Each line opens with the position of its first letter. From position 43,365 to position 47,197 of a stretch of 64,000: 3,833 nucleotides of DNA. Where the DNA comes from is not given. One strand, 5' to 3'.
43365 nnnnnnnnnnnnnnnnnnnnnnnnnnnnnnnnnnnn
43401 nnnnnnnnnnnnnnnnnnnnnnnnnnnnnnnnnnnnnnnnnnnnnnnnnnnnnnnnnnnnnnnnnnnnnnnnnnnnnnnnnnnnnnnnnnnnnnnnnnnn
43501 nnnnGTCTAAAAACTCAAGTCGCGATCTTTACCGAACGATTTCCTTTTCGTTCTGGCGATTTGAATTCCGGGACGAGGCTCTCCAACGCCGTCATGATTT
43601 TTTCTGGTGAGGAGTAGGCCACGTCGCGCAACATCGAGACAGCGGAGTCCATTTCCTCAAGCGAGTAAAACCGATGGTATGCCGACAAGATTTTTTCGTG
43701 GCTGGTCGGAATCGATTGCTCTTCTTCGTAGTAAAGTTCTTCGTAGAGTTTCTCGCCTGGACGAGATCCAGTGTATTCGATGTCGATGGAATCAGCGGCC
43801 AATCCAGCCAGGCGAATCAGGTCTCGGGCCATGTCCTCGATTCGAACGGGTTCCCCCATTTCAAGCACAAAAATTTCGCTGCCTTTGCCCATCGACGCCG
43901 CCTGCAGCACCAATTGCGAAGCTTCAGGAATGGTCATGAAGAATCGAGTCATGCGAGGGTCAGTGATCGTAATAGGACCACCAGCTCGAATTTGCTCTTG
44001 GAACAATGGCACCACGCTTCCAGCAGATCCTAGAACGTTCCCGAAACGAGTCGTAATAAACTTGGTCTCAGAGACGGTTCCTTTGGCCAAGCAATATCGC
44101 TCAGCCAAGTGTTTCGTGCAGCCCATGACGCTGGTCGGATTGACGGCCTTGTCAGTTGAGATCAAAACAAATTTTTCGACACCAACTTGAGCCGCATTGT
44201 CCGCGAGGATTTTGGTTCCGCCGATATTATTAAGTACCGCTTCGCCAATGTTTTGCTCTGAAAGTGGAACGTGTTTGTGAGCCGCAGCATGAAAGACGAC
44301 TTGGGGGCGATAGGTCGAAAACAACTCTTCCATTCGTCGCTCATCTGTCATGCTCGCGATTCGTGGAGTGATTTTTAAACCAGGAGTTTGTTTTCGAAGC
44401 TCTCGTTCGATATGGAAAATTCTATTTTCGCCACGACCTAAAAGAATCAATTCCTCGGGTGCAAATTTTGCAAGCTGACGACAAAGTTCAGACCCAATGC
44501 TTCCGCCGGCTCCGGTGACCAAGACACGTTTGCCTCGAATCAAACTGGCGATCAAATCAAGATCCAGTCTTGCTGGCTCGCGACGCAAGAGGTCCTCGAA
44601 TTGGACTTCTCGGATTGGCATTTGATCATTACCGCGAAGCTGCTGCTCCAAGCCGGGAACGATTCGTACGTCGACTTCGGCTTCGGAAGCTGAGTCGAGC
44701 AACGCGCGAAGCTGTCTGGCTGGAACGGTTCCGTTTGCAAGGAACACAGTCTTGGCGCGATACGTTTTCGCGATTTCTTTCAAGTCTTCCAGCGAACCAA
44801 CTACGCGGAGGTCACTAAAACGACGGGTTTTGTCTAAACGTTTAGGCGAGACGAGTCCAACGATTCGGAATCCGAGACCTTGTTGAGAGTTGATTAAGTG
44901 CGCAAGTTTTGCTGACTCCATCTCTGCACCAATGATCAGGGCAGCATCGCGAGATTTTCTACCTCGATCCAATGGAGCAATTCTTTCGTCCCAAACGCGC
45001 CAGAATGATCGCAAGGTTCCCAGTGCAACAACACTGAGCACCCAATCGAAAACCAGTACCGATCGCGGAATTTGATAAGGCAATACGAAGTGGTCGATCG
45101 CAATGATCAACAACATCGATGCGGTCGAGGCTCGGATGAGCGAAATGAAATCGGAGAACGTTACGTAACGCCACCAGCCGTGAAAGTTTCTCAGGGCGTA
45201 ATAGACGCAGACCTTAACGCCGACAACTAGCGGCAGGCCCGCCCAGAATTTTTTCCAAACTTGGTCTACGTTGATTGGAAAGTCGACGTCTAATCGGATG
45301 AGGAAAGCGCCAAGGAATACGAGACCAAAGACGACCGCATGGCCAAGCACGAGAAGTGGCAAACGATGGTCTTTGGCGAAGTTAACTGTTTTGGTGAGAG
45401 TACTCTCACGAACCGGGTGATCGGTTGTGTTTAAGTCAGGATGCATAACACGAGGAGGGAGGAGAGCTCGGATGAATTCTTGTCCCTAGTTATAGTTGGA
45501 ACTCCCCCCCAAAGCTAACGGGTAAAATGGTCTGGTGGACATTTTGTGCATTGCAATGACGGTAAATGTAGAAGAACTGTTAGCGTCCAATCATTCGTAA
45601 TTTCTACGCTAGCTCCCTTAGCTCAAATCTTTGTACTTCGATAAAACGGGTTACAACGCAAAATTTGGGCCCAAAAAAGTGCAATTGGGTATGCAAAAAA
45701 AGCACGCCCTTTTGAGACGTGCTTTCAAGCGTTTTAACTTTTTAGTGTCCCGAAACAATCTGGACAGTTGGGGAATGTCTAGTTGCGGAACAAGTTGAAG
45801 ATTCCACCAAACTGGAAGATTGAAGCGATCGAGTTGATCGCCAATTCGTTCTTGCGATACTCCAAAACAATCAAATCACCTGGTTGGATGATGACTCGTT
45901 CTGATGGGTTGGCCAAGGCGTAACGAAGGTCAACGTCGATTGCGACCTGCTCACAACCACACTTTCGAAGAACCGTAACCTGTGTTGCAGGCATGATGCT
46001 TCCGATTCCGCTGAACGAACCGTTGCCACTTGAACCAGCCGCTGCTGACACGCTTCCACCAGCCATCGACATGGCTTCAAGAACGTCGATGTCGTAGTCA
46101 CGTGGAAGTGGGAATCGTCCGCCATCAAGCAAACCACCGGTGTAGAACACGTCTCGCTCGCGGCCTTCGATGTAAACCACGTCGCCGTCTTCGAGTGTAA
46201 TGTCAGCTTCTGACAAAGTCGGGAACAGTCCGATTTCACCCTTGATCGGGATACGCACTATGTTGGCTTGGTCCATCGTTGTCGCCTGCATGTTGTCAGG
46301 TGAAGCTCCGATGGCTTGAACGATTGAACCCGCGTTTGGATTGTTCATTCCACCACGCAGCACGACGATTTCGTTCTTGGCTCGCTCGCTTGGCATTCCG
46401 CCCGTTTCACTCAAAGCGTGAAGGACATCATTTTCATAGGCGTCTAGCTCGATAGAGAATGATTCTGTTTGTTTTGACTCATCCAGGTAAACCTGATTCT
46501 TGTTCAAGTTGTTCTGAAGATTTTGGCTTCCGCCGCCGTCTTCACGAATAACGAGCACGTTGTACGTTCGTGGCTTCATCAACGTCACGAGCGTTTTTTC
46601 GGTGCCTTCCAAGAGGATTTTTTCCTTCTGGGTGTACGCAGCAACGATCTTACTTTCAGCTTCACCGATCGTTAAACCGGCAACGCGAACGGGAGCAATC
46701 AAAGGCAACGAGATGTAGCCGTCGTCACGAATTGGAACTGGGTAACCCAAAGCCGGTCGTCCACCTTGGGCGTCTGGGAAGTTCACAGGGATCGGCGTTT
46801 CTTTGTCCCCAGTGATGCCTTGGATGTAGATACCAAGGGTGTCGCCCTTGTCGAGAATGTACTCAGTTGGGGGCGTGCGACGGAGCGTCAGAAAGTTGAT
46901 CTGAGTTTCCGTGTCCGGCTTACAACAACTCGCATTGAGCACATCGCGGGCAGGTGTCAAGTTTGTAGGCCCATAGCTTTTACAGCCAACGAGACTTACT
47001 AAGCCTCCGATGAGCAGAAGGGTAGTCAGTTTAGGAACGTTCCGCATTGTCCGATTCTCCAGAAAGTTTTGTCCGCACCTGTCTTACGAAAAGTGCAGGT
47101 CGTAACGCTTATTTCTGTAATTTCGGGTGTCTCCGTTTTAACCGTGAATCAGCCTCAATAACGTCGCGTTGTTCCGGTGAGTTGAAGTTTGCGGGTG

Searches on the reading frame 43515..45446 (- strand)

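Call 9: search_protein_families(library=pfam, proteins=[window:43515-45446:-], max_evalue=0.001)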
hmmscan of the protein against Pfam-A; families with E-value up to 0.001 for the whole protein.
window:43515-45446:- (643 aa): 9 families
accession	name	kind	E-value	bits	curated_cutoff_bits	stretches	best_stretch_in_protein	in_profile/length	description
PF02719.21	Polysacc_synt_2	-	1e-113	379.8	20.2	1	308-589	1-291/293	Polysaccharide biosynthesis protein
PF01370.27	Epimerase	-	3.1e-22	79.6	20.9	1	308-525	1-236/240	NAD dependent epimerase/dehydratase family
PF04321.23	RmlD_sub_bind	-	7.1e-13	48.7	27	1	307-473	2-153/287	RmlD substrate binding domain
PF16363.11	GDP_Man_Dehyd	-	1.2e-11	45.1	27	1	309-432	1-130/332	GDP-mannose 4,6 dehydratase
PF13727.12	CoA_binding_3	-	2.8e-09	37.6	25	1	92-264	9-175/175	CoA-binding domain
PF01073.25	3Beta_HSD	-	4.5e-06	26.3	22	1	309-438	1-123/280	3-beta hydroxysteroid dehydrogenase/isomerase family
PF08659.16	KR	-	3.3e-05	24.3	22.6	1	308-429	3-134/180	KR domain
PF13460.12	NAD_binding_10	-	5.5e-05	23.6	27.2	1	312-436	1-103/184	NAD(P)H-binding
PF00106.31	adh_short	-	9.5e-05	22.4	26.6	1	306-379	1-71/195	short chain dehydrogenase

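Call 39: search_protein_families(library=ncbifam, proteins=[window:43515-45446:-], max_evalue=0.01)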
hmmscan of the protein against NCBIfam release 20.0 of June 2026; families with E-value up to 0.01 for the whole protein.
window:43515-45446:- (643 aa): 41 families (the best 25 are shown)
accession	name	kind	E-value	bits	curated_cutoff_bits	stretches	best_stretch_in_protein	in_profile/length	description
TIGR03589.1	PseB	equivalog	5.2e-50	170.2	407.75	1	305-582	4-272/324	UDP-N-acetylglucosamine 4,6-dehydratase (inverting)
TIGR04130.1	FnlA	equivalog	3.8e-43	147.7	730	1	304-576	3-269/337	UDP-N-acetylglucosamine 4,6-dehydratase/5-epimerase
TIGR03025.1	EPS_sugtrans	subfamily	7.2e-23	81.5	295.55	1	45-271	12-229/445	exopolysaccharide biosynthesis polyprenyl glycosylphosphotransferase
TIGR03023.1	WcaJ_sugtrans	equivalog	3.8e-18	66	410.75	1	46-268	13-231/453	undecaprenyl-phosphate glucose phosphotransferase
TIGR01179.1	galE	equivalog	6.3e-13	48.2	262.3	1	307-441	1-145/332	UDP-glucose 4-epimerase GalE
TIGR01214.1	rmlD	equivalog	1.1e-10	41.1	224.05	1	307-432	1-101/285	dTDP-4-dehydrorhamnose reductase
TIGR03022.1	WbaP_sugtrans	subfamily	4.2e-10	39.5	403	1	79-268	40-227/456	undecaprenyl-phosphate galactose phosphotransferase WbaP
NF045894.1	PKS_plus_SDR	equivalog_domain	6e-09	34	1740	1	258-435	1108-1296/1515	type I polyketide synthase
TIGR02622.1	CDP_4_6_dhtase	equivalog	6.4e-08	32.1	278.45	1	304-436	3-134/352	CDP-glucose 4,6-dehydratase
TIGR01181.1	dTDP_gluc_dehyt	equivalog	1.8e-07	30.5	365.1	1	307-433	1-127/321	dTDP-glucose 4,6-dehydratase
NF007518.0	PRK10124.1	equivalog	4.4e-07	29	684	1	83-265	63-239/464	undecaprenyl-phosphate glucose phosphotransferase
TIGR03466.1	HpnA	hypoth_equivalog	1.5e-06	27.4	367.65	1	307-435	2-117/327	hopanoid-associated sugar epimerase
NF041293.1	G6PDh_Azf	equivalog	2.2e-06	27.3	400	1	306-436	3-120/252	NAD-dependent glucose-6-phosphate dehydrogenase Azf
NF007956.0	PRK10675.1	subfamily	5.7e-06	25.7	394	1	307-431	2-124/338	UDP-glucose 4-epimerase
NF006565.0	PRK09072.1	equivalog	7.8e-06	25.6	238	1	304-403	4-102/265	SDR family oxidoreductase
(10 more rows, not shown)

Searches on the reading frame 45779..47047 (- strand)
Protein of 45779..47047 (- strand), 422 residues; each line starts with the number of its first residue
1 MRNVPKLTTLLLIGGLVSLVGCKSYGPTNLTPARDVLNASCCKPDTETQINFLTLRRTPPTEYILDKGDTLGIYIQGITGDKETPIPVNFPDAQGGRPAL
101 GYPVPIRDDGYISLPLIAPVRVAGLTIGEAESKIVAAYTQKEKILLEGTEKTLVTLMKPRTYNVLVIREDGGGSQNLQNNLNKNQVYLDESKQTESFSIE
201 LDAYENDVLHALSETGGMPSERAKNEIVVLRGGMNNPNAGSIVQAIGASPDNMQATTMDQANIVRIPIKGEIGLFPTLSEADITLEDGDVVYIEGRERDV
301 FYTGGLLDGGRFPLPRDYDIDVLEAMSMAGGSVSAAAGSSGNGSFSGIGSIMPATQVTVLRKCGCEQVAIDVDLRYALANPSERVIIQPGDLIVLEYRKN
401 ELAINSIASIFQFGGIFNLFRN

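Call 9: search_protein_families(library=pfam, proteins=[window:45779-47047:-], max_evalue=0.001)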
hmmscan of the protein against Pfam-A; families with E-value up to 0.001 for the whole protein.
window:45779-47047:- (422 aa): 2 families
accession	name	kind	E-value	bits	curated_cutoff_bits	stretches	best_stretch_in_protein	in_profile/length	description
PF02563.21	Poly_export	-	5.5e-12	46.1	28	1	59-140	3-64/77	Polysaccharide biosynthesis/export protein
PF02080.26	TrkA_C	-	0.00092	19.5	27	0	260-299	27-62/71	TrkA-C domain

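Call 39: search_protein_families(library=ncbifam, proteins=[window:45779-47047:-], max_evalue=0.01)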
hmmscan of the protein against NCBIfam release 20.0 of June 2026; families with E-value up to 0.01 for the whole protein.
window:45779-47047:- (422 aa): 2 families
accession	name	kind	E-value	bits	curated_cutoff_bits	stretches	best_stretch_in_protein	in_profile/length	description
TIGR03028.1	EpsE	equivalog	3.8e-08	33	262.65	1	97-146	17-65/239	polysaccharide export protein EpsE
TIGR03027.2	pepcterm_export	equivalog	0.00057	19.6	180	0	97-138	18-59/169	XrtA/PEP-CTERM system exopolysaccharide export protein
